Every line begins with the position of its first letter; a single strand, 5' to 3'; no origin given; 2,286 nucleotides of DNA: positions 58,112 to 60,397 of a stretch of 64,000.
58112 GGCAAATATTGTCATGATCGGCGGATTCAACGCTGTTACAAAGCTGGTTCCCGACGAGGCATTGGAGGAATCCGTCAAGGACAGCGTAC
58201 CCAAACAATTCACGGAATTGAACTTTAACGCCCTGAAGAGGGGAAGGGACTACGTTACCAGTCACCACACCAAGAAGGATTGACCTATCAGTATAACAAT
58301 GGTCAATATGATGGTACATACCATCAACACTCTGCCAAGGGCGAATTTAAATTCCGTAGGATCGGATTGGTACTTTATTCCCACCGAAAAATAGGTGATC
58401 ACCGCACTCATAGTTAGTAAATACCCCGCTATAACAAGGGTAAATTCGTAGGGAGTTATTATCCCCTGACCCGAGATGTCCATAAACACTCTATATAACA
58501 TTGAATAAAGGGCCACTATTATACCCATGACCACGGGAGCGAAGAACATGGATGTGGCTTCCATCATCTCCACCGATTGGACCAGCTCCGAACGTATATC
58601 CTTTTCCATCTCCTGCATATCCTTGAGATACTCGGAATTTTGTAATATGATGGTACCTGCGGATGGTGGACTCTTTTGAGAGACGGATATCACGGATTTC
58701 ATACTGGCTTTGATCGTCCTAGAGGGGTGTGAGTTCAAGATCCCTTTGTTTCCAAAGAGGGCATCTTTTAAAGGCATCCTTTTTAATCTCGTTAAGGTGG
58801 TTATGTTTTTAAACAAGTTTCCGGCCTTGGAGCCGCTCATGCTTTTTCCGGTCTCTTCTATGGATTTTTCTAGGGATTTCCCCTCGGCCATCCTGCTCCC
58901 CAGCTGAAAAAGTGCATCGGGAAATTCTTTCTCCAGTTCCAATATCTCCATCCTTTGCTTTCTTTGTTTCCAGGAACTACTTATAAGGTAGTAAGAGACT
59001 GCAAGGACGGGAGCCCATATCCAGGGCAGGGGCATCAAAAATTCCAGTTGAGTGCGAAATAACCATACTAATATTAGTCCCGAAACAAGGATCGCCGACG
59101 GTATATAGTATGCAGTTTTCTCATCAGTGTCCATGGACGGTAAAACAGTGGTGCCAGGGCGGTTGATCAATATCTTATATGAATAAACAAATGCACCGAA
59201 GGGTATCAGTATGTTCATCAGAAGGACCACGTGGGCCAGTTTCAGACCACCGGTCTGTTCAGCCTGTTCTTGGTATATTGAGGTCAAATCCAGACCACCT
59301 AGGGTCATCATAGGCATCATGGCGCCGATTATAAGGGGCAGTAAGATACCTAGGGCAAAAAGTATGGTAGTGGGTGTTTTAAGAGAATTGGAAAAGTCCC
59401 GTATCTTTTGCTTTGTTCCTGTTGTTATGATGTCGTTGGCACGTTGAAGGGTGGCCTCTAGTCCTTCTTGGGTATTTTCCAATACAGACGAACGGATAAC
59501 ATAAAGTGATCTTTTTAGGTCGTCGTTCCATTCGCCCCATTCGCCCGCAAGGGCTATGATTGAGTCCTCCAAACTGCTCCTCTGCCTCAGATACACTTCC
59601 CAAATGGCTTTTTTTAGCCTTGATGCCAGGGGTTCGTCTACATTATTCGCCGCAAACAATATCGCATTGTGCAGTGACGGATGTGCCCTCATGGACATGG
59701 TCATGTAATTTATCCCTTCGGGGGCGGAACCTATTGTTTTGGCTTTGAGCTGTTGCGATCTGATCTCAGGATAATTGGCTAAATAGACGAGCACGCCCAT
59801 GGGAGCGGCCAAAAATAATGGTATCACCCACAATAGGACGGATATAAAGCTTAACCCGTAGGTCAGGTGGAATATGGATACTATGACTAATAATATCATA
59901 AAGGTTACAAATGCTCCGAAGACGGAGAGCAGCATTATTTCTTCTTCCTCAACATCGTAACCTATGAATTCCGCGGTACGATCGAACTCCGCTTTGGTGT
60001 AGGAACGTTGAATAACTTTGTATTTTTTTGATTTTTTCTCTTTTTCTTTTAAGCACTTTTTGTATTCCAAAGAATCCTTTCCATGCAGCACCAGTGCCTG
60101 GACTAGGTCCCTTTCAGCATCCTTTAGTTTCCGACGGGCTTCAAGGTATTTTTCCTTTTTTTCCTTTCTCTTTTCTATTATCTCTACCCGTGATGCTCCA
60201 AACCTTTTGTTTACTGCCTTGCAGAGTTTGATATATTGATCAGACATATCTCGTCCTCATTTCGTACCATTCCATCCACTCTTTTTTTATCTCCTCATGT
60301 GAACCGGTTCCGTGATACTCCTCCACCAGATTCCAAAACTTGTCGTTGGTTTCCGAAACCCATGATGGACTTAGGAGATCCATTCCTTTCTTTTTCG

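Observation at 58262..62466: An archaeal type IV pilus assembly locus (Cys-rich protein, FlaI/TadA-like ATPase, FlaJ/TadC-like platform), a likely partner of the giant pilin-like proteins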

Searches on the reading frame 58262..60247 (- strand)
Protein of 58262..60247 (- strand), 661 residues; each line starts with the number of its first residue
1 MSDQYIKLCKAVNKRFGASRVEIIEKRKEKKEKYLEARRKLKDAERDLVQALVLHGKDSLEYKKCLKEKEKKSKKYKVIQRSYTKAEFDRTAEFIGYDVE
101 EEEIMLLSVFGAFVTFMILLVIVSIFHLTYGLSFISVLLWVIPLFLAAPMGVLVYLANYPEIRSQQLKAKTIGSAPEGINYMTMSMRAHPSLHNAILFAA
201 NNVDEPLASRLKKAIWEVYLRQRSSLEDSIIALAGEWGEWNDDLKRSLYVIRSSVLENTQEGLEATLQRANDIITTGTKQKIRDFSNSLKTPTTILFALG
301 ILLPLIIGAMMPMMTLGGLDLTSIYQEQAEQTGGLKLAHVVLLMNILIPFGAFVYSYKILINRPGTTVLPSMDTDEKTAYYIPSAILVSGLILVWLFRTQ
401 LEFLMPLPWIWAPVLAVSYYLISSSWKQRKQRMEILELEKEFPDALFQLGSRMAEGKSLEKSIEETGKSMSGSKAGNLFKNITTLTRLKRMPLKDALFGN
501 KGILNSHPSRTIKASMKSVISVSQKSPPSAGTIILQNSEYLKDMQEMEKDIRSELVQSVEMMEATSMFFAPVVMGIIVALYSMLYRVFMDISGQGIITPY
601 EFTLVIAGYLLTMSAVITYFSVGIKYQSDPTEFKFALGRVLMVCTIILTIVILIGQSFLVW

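Call 3: search_protein_families(library=pfam, proteins=[window:58262-60247:-], max_evalue=0.1)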
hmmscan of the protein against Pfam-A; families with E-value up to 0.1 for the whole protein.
window:58262-60247:- (661 aa): 5 families
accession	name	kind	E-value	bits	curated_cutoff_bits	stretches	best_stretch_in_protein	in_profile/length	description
PF00482.28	T2SSF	-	3.5e-06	27.4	25.2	1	180-307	3-121/125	Type II secretion system (T2SS), protein F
PF20538.3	DUF6753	-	0.00045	20.2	27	1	226-323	54-147/217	Family of unknown function (DUF6753)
PF20990.2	DUF2207_C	-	0.0059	16.8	33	1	23-149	46-164/247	Predicted membrane protein (DUF2207) C-terminal domain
PF07074.17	TRAP-gamma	-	0.009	16.1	25.2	0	81-129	97-145/170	Translocon-associated protein, gamma subunit (TRAP-gamma)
PF12084.13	DUF3561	-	0.021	15.4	25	1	101-157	17-74/107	Protein of unknown function (DUF3561)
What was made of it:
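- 58262..60247 (-): Polytopic TadC/PilC/FlaJ-type platform (661 aa). It has a charged helical N-terminal region of about 100 aa, about 9 TM helices and two cytoplasmic helical domains. T2SSF at aa 180-307, 27.4 bits against cutoff 25.2 (call 3).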

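Call 4: search_protein_families(library=ncbifam, proteins=[window:58262-60247:-], max_evalue=0.1)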
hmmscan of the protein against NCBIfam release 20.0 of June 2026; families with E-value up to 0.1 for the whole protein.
window:58262-60247:- (661 aa): 1 family
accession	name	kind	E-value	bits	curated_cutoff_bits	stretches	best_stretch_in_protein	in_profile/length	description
NF008001.0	PRK10726.1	equivalog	0.0057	16.6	114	1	101-156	18-74/109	DUF3561 family protein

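Call 13: search_solved_structures(query=window:58262-60247:-, max_evalue=1, show_alignments=2)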
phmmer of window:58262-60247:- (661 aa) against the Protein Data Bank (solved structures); distinct sequences matched with E-value up to 1: 0.

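Call 54: search_solved_structures(query=A5, max_evalue=1, show_alignments=3)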
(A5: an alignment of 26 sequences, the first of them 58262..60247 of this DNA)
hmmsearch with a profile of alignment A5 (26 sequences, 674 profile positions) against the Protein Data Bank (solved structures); distinct sequences matched with E-value up to 1: 1.
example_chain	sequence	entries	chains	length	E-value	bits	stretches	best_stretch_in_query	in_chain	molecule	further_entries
6i3m_C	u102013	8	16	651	0.18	13.3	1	20-119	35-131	Translation initiation factor eIF-2B subunit delta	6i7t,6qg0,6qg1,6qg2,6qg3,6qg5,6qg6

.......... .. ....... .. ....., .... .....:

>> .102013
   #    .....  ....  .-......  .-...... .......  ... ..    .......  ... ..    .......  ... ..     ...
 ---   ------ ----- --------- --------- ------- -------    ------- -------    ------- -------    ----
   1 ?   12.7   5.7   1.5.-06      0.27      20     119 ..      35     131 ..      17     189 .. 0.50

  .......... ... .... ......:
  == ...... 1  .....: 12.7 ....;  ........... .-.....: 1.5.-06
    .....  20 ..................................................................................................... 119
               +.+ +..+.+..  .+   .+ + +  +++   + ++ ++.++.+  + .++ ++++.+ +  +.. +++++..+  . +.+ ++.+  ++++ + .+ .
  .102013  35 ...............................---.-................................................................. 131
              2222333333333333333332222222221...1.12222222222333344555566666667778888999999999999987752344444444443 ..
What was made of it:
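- Tried and rejected: The platform profile against PDB sequences gave no real hit (calls 13, 54).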

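Call 55: search_protein_families(library=pfam, alignment_id=A5, max_evalue=0.01)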
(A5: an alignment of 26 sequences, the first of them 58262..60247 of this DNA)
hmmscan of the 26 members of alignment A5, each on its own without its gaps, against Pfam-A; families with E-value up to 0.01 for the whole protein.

A. member 1, window:58262-60247:- (661 aa): 4 families
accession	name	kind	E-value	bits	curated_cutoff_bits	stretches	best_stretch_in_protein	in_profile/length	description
PF00482.28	T2SSF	-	3.5e-06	27.4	25.2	1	180-307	3-121/125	Type II secretion system (T2SS), protein F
PF20538.3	DUF6753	-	0.00045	20.2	27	1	226-323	54-147/217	Family of unknown function (DUF6753)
PF20990.2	DUF2207_C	-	0.0059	16.8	33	0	23-149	46-164/247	Predicted membrane protein (DUF2207) C-terminal domain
PF07074.17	TRAP-gamma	-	0.009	16.1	25.2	0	81-129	97-145/170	Translocon-associated protein, gamma subunit (TRAP-gamma)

B. families by the number of members that match (of 26 scanned): 13 families
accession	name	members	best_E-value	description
PF00482.28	T2SSF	18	1.3e-09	Type II secretion system (T2SS), protein F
PF20990.2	DUF2207_C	8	2.4e-06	Predicted membrane protein (DUF2207) C-terminal domain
PF20538.3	DUF6753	4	0.00045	Family of unknown function (DUF6753)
PF12420.13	DUF3671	3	0.00012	Fam-L, Fam-M like protein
PF24838.2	8xMP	2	0.0014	Octameric membrane protein family (8xMP)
PF03839.21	Sec62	1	0.0012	Translocation protein Sec62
PF12046.13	CCB1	1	0.0015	Cofactor assembly of complex C subunit B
PF12128.14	DUF3584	1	0.0017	Protein of unknown function (DUF3584)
PF20237.3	DUF6594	1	0.0029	Family of unknown function (DUF6594)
PF19942.4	DUF6404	1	0.0035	Family of unknown function (DUF6404)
PF22322.1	DUF6973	1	0.0084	Domain of unknown function (DUF6973)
PF07074.17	TRAP-gamma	1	0.009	Translocon-associated protein, gamma subunit (TRAP-gamma)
PF17297.7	PEPCK_N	1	0.0099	Phosphoenolpyruvate carboxykinase N-terminal domain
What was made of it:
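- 58262..60247 (-): 18 of 26 relatives hit T2SSF (call 55).
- On Type IV filament assembly core (secretion ATPase + platform): 18 of 26 relatives hit, best E 1.3e-9 (call 55).
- Checked: 18 of 26 diverse relatives hit T2SSF (call 55).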

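Call 56: find_homologous_proteins(query=window:58262-60247:-)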
Query window:58262-60247:- (661 aa): 147 proteins with E <= 0.001 among 8000 candidates; the best 120 are listed.
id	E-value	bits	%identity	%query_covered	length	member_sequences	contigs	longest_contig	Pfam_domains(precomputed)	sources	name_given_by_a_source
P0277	0.0e+0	1443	100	100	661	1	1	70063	PF00482.29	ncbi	ncbi:MAG: hypothetical protein R6U17_01400 [Thermoplasmata archaeon]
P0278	0.0e+0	1094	74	100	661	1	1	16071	-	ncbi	-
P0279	0.0e+0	1086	74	100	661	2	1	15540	-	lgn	-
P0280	0.0e+0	1080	73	100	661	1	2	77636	PF00482.29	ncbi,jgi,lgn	-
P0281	2.5e-294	996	67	100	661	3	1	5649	-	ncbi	-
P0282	3.0e-211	721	49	99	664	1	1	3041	PF20990.3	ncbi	-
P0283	1.0e-210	720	49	99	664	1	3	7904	PF20990.3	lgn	-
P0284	6.6e-208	710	49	99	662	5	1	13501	PF20990.3,PF00482.29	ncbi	ncbi:MAG: hypothetical protein ACOC1V_00730 [Candidatus Saliniplasma sp.]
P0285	1.3e-207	709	49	99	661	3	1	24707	PF20990.3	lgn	-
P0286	2.9e-206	705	48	99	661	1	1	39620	-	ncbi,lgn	ncbi:MAG: hypothetical protein R6U61_05920 [Thermoplasmata archaeon]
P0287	1.1e-205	703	50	99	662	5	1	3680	PF20990.3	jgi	-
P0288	2.6e-204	698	47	100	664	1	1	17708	-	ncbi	-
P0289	5.8e-204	697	47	99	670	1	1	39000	-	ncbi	-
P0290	1.0e-203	696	49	99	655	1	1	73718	PF00482.29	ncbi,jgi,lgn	-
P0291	1.4e-203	696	48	99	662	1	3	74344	PF20990.3,PF00482.29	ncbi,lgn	ncbi:MAG: hypothetical protein R6W73_06800 [Candidatus Saliniplasma sp.]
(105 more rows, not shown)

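Call 67: predict_structure(alignment_id=A6)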
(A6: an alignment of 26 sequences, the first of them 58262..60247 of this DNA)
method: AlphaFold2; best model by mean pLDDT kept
length: 661 residues; sequences in the alignment: 26
mean_pLDDT: 83.6   pTM: 0.77
mean pLDDT of the five models: 83.6, 82.2, 81.0, 79.6, 78.0
residues with pLDDT >= 90: 172; 70-90: 426; 50-70: 43; < 50: 20
segments of 3 or more residues with pLDDT < 50: 317-335
pLDDT, mean of each block of 10 residues (from residue 1): 81 85 86 93 93 88 93 91 81 81 89 91 80 71 85 90 86 86 88 91 86 90 88 83 91 88 91 90 86 78 70 52 37 54 81 88 75 62 87 85 79 91 88 89 92 91 91 88 86 85 82 89 87 89 86 83 85 87 76 66 87 91 84 91 92 79 48
secondary structure, 60 per line:
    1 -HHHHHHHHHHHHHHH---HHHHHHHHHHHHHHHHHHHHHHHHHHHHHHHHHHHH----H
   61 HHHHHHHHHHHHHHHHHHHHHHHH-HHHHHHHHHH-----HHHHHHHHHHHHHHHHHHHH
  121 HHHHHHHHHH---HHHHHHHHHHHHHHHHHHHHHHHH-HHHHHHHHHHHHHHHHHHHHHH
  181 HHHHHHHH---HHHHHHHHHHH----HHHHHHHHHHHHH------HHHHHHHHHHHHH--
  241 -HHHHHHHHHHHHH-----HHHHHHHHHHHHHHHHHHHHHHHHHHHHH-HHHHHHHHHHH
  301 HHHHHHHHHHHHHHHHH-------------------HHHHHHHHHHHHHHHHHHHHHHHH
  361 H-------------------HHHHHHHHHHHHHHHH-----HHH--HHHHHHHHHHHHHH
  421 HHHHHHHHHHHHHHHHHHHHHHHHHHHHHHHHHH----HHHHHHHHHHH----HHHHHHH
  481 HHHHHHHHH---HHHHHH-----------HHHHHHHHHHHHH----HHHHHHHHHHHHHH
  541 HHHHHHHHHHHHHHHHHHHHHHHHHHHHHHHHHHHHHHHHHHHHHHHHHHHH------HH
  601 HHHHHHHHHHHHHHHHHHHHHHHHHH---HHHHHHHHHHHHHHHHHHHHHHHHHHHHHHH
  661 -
elements in order: H2-16 H20-55 H60-84 H86-95 H101-130 H134-157 H159-188 H192-202 H207-219 H226-238 H242-254 H260-288 H290-317 H337-361 H381-396 H407-454 H459-469 H474-489 H493-498 H510-522 H527-592 H599-626 H630-660
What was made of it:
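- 58262..60247 (-): AlphaFold2 pLDDT 83.6 (call 67).
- On Type IV filament assembly core (secretion ATPase + platform): The AlphaFold2 model shows a second helical cytoplasmic bundle at about aa 430-560 (call 67).
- Checked: AlphaFold2 predicts them as a helical hairpin with pLDDT 81-93 (call 67).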

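Call 70: fold_search(model_id=the predicted structure, library=pdb)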
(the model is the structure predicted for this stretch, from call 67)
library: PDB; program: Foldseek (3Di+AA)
matches with E <= 10: 100; with E <= 0.001: 0
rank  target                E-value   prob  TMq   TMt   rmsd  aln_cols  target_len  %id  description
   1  3jc8_Ca               2.3e-01  0.80  0.16  0.27  19.9       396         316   12  Architectural model of the type IVa pilus machine in a piliated state (released 2016-03-16)
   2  7uw5_A                3.7e-01  0.09  0.08  0.07  37.4       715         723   12  EcMscK G924S mutant in a closed conformation (released 2022-11-23)
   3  6xr1                  9.1e-01  0.07  0.08  0.10  32.7       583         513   11  Computationally designed right-handed alpha/alpha single-chain toroid with 9 repeats (released 2021-07-14)
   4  9mvz_D                1.0e+00  0.05  0.09  0.08  54.4       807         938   10  Tripartite complex of MmpL5-S5-AcpM from Mycolicibacterium smegmatis (released 2025-07-30)
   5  9mx0_A                1.2e+00  0.06  0.10  0.09  30.9       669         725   10  Cluster of bipartite complex of MmpL5-AcpM from Mycolicibacterium smegmatis (released 2025-07-30)
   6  4n7w_A                1.8e+00  0.08  0.09  0.15  26.6       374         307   12  Crystal Structure of the sodium bile acid symporter from Yersinia frederiksenii (released 2013-12-11)
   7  6ei3                  1.9e+00  0.06  0.09  0.11  29.7       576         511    9  Crystal structure of auto inhibited POT family peptide transporter (released 2017-11-22)
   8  9g0w_A                2.2e+00  0.06  0.08  0.14  26.9       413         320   13  auxin transporter PIN8 as asymmetric dimer (inward/outward) with 2,4-D bound in the inward vestibule prebinding state (released 2025-04-09)
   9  2vmb_A                2.5e+00  0.89  0.12  0.54   4.7       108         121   18  The three-dimensional structure of the cytoplasmic domains of EpsF from the Type 2 Secretion System of Vibrio cholerae (released 2009-02-10)
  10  9u51_A                2.5e+00  0.04  0.09  0.08  29.5       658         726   10  Cryo-EM structure of Mycobacterium tuberculosis MmpL5 in complex with AcpM (released 2025-12-10)
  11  5ayn                  2.7e+00  0.06  0.10  0.14  28.2       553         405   13  Crystal structure of a bacterial homologue of iron transporter ferroportin in outward-facing state (released 2015-11-04)
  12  7zdt_C                2.9e+00  0.08  0.11  0.12  31.3       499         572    9  Occ(apo/return) conformation of CydDC mutant (E500Q.C) in ATP(CydC) bound state (Dataset-18) (released 2023-04-19)
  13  4igg_B                2.9e+00  0.05  0.12  0.11  33.9       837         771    9  Full-length human alpha-catenin crystal structure (released 2012-12-26)
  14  9syt_B                2.9e+00  0.02  0.08  0.07  44.0       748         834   10  Asymmetric hexameric MmpS4-MmpL4 complex from Mycobacterium tuberculosis with "long" coiled-coil domain (released 2026-01-28)
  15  7zda_C                3.1e+00  0.06  0.10  0.12  32.7       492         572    9  IF(apo/asym) conformation of CydDC in ADP+Pi(CydC)/ATP(CydD) bound state (Dataset-2) (released 2023-04-19)
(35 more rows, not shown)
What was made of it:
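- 58262..60247 (-): Foldseek hits to a PilC model and to EpsF/OutF cytoplasmic domains have target-normalised TM-scores of 0.54-0.62 but E-values above 0.2 (call 70).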
